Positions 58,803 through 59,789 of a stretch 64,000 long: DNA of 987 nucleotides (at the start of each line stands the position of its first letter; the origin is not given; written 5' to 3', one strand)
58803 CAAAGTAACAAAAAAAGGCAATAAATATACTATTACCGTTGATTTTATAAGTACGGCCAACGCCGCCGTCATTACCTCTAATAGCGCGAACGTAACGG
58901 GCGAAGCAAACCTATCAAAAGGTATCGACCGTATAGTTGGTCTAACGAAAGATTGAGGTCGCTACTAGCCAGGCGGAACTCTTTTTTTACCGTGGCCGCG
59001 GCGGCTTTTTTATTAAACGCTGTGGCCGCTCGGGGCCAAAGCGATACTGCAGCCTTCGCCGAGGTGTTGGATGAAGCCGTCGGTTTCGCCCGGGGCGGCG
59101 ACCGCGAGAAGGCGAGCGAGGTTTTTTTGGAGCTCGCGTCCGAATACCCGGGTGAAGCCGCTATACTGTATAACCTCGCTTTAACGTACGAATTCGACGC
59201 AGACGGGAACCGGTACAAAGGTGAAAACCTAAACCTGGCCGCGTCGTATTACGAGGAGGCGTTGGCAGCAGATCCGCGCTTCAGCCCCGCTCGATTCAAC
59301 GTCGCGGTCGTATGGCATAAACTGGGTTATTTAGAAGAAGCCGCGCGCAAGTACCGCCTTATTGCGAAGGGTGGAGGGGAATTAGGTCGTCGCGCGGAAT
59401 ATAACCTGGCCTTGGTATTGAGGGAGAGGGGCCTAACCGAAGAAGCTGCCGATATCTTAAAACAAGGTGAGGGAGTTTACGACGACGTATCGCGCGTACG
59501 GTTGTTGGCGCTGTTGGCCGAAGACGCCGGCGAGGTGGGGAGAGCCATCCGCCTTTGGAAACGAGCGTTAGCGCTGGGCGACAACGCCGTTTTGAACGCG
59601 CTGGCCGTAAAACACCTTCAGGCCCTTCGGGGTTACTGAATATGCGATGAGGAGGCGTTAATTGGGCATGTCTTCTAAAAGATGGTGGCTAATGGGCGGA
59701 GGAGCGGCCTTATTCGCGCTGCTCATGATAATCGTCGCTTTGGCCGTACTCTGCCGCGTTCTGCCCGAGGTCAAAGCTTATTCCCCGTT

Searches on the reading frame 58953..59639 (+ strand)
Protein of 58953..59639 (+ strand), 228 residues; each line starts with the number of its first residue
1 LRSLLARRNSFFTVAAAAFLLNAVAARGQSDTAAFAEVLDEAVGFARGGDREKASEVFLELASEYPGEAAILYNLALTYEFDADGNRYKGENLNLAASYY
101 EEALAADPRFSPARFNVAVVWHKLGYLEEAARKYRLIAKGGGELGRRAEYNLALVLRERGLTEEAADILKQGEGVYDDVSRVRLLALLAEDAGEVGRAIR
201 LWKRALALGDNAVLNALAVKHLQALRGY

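Call 46: search_protein_families(library=pfam, proteins=[window:58953-59639:+])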
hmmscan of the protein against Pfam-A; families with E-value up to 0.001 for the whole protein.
window:58953-59639:+ (228 aa): 7 families
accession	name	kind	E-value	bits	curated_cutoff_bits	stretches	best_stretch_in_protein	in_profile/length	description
PF13432.12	TPR_16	-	7.2e-08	33.2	32.7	1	88-137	8-57/65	Tetratricopeptide repeat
PF07719.23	TPR_2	-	9.4e-07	28.9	27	0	184-209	6-31/34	Tetratricopeptide repeat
PF13431.12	TPR_17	-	1.2e-06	28.8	24.4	0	99-125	1-27/34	Tetratricopeptide repeat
PF24575.1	TPR_Slam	-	5.4e-06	27.2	35.2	0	91-125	61-95/104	Surface lipoprotein assembly modifier, N-terminal TPR repeats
PF13424.12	TPR_12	-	8.7e-06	26.3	30.1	0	126-172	25-71/77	Tetratricopeptide repeat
PF13428.12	TPR_14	-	1.1e-05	26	23.5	0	45-76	11-42/44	Tetratricopeptide repeat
PF13176.12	TPR_7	-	0.00031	21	27.9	0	150-171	3-24/36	Tetratricopeptide repeat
